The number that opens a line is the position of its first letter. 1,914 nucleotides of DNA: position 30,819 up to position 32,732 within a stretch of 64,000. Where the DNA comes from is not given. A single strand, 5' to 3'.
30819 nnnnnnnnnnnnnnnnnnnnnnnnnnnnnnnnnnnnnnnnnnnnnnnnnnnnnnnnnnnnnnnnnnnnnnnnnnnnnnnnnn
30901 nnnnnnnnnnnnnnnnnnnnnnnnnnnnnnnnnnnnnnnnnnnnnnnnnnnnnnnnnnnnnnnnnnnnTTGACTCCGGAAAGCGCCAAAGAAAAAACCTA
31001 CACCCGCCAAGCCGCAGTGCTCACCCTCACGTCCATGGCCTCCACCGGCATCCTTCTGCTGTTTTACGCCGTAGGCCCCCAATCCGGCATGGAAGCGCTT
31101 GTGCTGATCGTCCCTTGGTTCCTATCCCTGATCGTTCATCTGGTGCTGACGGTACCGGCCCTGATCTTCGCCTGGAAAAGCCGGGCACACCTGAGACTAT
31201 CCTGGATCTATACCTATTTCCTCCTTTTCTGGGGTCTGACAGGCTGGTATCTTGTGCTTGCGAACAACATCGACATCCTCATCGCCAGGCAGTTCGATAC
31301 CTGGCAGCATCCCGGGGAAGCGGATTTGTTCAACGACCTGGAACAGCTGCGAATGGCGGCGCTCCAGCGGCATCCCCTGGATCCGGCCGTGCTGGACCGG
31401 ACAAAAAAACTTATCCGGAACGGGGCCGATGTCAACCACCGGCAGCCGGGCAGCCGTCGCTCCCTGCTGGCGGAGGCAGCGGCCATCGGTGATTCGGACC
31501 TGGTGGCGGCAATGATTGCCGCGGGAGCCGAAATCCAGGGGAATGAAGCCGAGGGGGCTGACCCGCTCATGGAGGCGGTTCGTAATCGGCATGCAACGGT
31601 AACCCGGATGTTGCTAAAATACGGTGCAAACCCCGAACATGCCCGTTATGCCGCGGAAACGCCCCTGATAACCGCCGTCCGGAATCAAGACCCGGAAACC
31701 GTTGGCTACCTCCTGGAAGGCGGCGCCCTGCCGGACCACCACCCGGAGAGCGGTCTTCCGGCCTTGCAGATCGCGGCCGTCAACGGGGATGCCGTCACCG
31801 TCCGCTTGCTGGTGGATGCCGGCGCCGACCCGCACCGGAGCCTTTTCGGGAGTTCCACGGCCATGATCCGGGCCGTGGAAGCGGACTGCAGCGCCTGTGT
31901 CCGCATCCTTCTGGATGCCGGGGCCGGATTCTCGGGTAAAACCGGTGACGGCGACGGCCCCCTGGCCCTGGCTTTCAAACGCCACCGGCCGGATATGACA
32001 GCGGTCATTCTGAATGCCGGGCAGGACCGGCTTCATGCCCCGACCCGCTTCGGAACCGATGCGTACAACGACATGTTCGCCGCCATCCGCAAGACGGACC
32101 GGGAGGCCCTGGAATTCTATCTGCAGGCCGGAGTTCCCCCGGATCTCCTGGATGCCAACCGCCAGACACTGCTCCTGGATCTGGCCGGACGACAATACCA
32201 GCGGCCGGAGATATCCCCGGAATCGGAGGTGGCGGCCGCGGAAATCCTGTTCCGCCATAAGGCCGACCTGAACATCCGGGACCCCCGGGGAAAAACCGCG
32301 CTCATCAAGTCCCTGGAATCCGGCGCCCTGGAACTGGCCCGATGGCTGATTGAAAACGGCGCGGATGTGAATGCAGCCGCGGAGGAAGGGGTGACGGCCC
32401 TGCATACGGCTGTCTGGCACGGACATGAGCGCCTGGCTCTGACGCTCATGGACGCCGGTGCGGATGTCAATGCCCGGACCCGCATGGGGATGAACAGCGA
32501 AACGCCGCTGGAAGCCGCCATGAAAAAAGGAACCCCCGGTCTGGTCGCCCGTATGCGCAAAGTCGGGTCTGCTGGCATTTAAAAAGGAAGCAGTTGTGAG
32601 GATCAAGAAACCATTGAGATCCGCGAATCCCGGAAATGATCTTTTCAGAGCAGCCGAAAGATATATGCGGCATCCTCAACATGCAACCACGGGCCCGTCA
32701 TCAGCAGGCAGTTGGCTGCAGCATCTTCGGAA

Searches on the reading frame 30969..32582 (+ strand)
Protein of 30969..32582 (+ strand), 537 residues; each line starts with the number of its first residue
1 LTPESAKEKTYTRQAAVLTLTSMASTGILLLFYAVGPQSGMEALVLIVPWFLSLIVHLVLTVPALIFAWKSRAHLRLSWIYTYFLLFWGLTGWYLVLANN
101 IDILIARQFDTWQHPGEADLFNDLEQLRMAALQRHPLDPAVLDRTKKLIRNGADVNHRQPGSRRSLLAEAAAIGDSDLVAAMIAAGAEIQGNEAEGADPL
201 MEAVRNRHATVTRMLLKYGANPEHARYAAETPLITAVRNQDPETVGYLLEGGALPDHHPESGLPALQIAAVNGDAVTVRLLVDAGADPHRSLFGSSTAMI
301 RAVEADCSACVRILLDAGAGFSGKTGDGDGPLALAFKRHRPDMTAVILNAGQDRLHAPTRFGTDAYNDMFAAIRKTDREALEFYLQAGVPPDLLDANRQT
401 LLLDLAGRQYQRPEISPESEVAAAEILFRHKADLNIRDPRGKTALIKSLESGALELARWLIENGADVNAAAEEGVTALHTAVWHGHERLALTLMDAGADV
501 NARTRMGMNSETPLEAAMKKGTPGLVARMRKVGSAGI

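Call 7: search_protein_families(library=pfam, proteins=[window:30969-32582:+])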
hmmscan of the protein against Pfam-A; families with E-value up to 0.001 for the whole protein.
window:30969-32582:+ (537 aa): 7 families
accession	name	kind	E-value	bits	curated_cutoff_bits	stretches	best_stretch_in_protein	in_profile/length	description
PF12796.13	Ank_2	-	4.8e-41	139.7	27.3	4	423-503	12-89/90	Ankyrin repeats (3 copies)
PF00023.36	Ank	-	1.4e-28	97.7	21.1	1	474-504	2-32/33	Ankyrin repeat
PF13637.12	Ank_4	-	4.2e-26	90.9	22.7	1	451-490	7-46/50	Ankyrin repeats (many copies)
PF13606.12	Ank_3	-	2.4e-24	82.8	22.3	0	441-469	2-30/30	Ankyrin repeat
PF13857.12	Ank_5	-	8.5e-24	83.8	27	2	460-509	1-50/56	Ankyrin repeats (many copies)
PF24521.3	Ank_KRIT1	-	2.6e-07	30.9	80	0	166-250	21-106/149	KRIT1 ankyrin-repeats domain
PF23745.1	ANK_LRRK2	-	1.3e-06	28.8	27.5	0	163-250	31-114/130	LRRK2 ANK repeat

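Call 18: find_homologous_proteins(query=window:31035-32579:+, max_evalue=1e-10)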
Query window:31035-32579:+ (515 aa): 2658 proteins with E <= 1e-10 among 8000 candidates; the best 120 are listed.
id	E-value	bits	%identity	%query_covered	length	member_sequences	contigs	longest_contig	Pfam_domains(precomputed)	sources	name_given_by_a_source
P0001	0.0e+0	1148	100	100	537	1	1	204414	PF13606.13,PF13857.13,PF23745.2,PF12796.14,PF00023.37,PF13637.13,PF24521.3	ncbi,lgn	ncbi:MAG: ankyrin repeat domain-containing protein [Thermodesulfobacteriota bacterium]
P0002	6.7e-181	621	56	99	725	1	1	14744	PF13606.13,PF13857.13,PF12796.14,PF00023.37,PF13637.13,PF24521.3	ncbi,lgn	-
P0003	1.2e-164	567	52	99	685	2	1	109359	PF13606.13,PF13857.13,PF12796.14,PF00023.37,PF13637.13,PF24521.3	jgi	-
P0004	7.6e-160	551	51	100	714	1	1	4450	PF13606.13,PF13857.13,PF23745.2,PF12796.14,PF00023.37,PF13637.13,PF24521.3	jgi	jgi:ankyrin repeat protein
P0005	2.7e-48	183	27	69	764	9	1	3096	PF13606.13,PF13857.13,PF23745.2,PF12796.14,PF00023.37,PF13637.13,PF24521.3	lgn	-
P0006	1.2e-46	178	29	73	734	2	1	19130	PF13606.13,PF13857.13,PF28177.1,PF23745.2,PF12796.14,PF23881.2,PF00023.37,PF13637.13,PF24521.3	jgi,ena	-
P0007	4.9e-46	176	27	70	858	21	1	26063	PF13606.13,PF13857.13,PF23745.2,PF12796.14,PF00023.37,PF13637.13,PF24521.3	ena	-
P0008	1.0e-45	175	31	74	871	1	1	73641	PF13606.13,PF13857.13,PF23745.2,PF12796.14,PF00023.37,PF13637.13,PF24407.3,PF24521.3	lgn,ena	-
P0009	2.2e-45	174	31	69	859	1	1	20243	PF13606.13,PF13857.13,PF28177.1,PF23745.2,PF12796.14,PF00023.37,PF13637.13,PF09722.16,PF24521.3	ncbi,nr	ncbi:MAG: ankyrin repeat domain-containing protein [Caldilineaceae bacterium]|nr:ankyrin repeat doma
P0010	7.5e-44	169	25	69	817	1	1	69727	PF13606.13,PF13857.13,PF28177.1,PF23745.2,PF12796.14,PF00023.37,PF13637.13,PF24521.3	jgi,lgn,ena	-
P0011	3.9e-43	166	29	72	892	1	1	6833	PF13606.13,PF13857.13,PF28177.1,PF23745.2,PF12796.14,PF00023.37,PF13637.13,PF24521.3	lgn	-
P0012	1.2e-41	161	30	67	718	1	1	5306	PF13606.13,PF13857.13,PF28177.1,PF23745.2,PF12796.14,PF00023.37,PF13637.13,PF24521.3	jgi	jgi:ankyrin repeat protein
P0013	1.8e-41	161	28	69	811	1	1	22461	PF13606.13,PF13857.13,PF28177.1,PF23745.2,PF12796.14,PF00023.37,PF13637.13,PF24521.3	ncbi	-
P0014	6.3e-41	159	28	63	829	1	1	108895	PF13606.13,PF13857.13,PF23745.2,PF12796.14,PF00023.37,PF13637.13,PF24521.3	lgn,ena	-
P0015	7.5e-41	159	23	65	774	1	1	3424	PF13606.13,PF13857.13,PF28177.1,PF23745.2,PF12796.14,PF00023.37,PF13637.13,PF24521.3,PF08239.18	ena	-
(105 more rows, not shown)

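Call 19: find_encoding_contigs(protein=P0001, flank=10000, max_places=4)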
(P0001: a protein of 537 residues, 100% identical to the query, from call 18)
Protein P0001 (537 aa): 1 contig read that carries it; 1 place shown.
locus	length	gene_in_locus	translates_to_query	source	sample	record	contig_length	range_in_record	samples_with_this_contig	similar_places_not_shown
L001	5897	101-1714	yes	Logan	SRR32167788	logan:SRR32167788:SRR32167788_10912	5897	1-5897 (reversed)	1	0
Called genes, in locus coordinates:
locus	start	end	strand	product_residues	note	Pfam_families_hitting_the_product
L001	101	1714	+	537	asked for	PF13606:Ank_3 (faint), PF00023:Ank (faint), PF12796:Ank_2, PF23745:ANK_LRRK2 (faint), PF24521:Ank_KRIT1 (faint), PF12796:Ank_2, PF13637:Ank_4, PF13857:Ank_5 (weak)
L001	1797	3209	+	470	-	PF02386:TrkH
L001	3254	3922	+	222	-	PF02254:TrkA_N, PF03446:NAD_binding_2 (weak)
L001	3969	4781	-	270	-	PF00378:ECH_1, PF16113:ECH_2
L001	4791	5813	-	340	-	PF03061:4HBT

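Call 20: find_encoding_contigs(protein=P0002, flank=10000, max_places=4)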
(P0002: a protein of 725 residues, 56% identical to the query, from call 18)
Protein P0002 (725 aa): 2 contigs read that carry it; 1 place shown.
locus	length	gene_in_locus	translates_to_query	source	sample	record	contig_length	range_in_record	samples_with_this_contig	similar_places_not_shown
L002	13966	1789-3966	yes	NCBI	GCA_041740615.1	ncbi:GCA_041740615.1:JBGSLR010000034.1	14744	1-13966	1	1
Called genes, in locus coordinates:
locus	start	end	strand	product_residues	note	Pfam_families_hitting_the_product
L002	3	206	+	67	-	?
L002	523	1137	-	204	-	PF06271:RDD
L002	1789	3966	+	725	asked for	PF00023:Ank (faint), PF13606:Ank_3 (faint), PF13637:Ank_4 (faint), PF24521:Ank_KRIT1 (faint), PF12796:Ank_2, PF13857:Ank_5 (weak), PF12796:Ank_2 (weak)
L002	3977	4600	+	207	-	-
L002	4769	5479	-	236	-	PF00378:ECH_1, PF16113:ECH_2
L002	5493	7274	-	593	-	PF02771:Acyl-CoA_dh_N, PF02770:Acyl-CoA_dh_M, PF00441:Acyl-CoA_dh_1, PF22924:ACOX_C_alpha1, PF08028:Acyl-CoA_dh_2, PF21263:Acyl-CoA-dh_C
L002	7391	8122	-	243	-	-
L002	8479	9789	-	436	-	PF13657:Couple_hipA, PF07804:HipA_C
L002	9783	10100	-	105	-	PF13560:HTH_31 (weak)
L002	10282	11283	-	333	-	PF04055:Radical_SAM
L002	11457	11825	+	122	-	-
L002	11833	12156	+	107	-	PF04993:TfoX_N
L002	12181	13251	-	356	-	-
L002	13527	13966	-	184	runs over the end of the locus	-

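Call 21: find_encoding_contigs(protein=P0003, flank=10000, max_places=4)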
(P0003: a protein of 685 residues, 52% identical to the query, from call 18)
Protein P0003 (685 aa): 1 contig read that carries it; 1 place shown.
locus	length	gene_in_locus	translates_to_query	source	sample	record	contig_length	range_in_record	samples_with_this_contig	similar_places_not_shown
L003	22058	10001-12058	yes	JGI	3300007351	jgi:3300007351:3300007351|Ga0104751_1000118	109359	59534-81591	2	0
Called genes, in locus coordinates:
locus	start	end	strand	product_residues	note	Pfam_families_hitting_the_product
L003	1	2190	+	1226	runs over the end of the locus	PF00497:SBP_bac_3, PF08447:PAS_3 (weak), PF00989:PAS (weak), PF08447:PAS_3 (weak), PF13426:PAS_9, PF08447:PAS_3, PF02518:HATPase_c, PF00072:Response_reg, +3 more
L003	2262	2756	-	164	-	-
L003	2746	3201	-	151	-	PF00072:Response_reg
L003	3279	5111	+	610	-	PF04392:ABC_sub_bind, PF00989:PAS (weak), PF13188:PAS_8 (weak), PF13426:PAS_9 (weak), PF08447:PAS_3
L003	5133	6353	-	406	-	PF13717:Zn_ribbon_4, PF00027:cNMP_binding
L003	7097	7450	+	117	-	PF01050:MannoseP_isomer (weak), PF07883:Cupin_2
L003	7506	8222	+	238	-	-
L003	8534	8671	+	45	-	-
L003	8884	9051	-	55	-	-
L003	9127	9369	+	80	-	PF06685:DUF1186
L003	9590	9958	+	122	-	PF06685:DUF1186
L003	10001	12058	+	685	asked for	PF13606:Ank_3 (faint), PF00023:Ank (faint), PF12796:Ank_2 (weak), PF13637:Ank_4 (faint), PF13857:Ank_5 (faint), PF24521:Ank_KRIT1 (faint), PF12796:Ank_2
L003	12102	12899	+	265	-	PF01553:Acyltransferase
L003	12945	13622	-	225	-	PF02475:TRM5-TYW2_MTfase (weak), PF01170:UPF0020 (faint), PF02353:CMAS (weak), PF05175:MTS, PF06325:PrmA (faint), PF13847:Methyltransf_31, PF13649:Methyltransf_25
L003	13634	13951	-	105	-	PF05258:DciA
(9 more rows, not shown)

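Call 22: find_encoding_contigs(protein=P0004, flank=10000, max_places=4)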
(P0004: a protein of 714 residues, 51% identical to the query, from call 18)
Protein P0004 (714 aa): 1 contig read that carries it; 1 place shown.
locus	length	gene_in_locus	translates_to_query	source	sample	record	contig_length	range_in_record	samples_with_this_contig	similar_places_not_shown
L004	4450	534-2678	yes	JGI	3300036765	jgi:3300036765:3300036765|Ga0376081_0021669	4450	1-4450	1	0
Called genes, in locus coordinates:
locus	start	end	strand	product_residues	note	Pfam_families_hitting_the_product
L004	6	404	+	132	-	PF13237:Fer4_10, PF14697:Fer4_21, PF12838:Fer4_7, PF13187:Fer4_9, PF00037:Fer4, PF12797:Fer4_2 (weak), PF12837:Fer4_6, PF13237:Fer4_10 (weak), +6 more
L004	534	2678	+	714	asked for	PF00023:Ank (faint), PF13606:Ank_3 (faint), PF13637:Ank_4 (faint), PF13857:Ank_5 (faint), PF23745:ANK_LRRK2 (faint), PF24521:Ank_KRIT1 (faint), PF12796:Ank_2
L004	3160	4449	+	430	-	?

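Call 52: search_protein_families(library=ncbifam, proteins=[window:31035-32579:+])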
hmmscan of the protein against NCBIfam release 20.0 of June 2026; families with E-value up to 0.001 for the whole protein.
window:31035-32579:+ (515 aa): 10 families
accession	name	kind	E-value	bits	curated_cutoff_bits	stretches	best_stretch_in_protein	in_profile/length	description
NF043029.1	T4SS_AnkY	equivalog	2.2e-23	82.5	600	2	409-500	447-536/543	Dot/Icm T4SS effector AnkY/LegA9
NF043023.1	T4SS_AnkH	equivalog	2.9e-20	72.5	600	2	152-265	10-123/467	Dot/Icm T4SS effector AnkH/LegA3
NF041931.2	MzaA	equivalog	3.5e-17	62.5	800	2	400-477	16-93/726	MZA anti-phage system associated sigma-70 family RNA polymerase sigma factor MzaA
NF043028.1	T4SS_AnkX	equivalog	1.4e-11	43.4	1400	1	244-481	552-791/938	Dot/Icm T4SS effector AnkN/AnkX/LegA8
NF043019.1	T4SS_AnkC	equivalog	2.7e-10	39.7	450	1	401-499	109-212/459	Dot/Icm T4SS effector AnkC/LegA12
NF043022.1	T4SS_AnkG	equivalog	2e-09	36.8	500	0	129-219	353-448/455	Dot/Icm T4SS effector AnkG/AnkZ/LegA7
NF043021.1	T4SS_AnkF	equivalog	2.2e-08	32.9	1000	0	422-489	588-656/917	Dot/Icm T4SS effector AnkF/LegA14/Ceg31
TIGR00870.1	trp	subfamily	0.00011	20.4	498.75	0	240-290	131-168/747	transient-receptor-potential calcium channel protein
NF043020.1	T4SS_AnkD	equivalog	0.00033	19.7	500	0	140-203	53-110/426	Dot/Icm T4SS effector AnkD/LegA15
NF043027.1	T4SS_AnkQ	equivalog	0.00047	18.9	700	1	438-489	350-401/496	Dot/Icm T4SS effector AnkQ/LegA10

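Call 54: list_cluster_members(proteins=[P0001, P0121, P0241])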
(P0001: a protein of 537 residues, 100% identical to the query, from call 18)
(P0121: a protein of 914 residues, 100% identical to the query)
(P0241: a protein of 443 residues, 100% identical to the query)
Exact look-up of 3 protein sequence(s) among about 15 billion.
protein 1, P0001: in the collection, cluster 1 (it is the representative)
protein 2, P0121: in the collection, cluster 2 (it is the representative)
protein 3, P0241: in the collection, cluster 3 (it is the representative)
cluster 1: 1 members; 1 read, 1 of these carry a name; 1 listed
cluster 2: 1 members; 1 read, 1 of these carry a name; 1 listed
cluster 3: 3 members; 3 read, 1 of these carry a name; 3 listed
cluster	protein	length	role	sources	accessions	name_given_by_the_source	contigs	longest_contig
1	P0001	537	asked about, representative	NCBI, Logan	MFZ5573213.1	MAG: ankyrin repeat domain-containing protein [Thermodesulfobacteriota bacterium]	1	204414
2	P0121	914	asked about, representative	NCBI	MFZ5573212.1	MAG: cation-translocating P-type ATPase [Thermodesulfobacteriota bacterium]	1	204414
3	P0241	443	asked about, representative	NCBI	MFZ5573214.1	MAG: TrkH family potassium uptake protein [Thermodesulfobacteriota bacterium]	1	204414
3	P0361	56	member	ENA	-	-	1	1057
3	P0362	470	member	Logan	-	-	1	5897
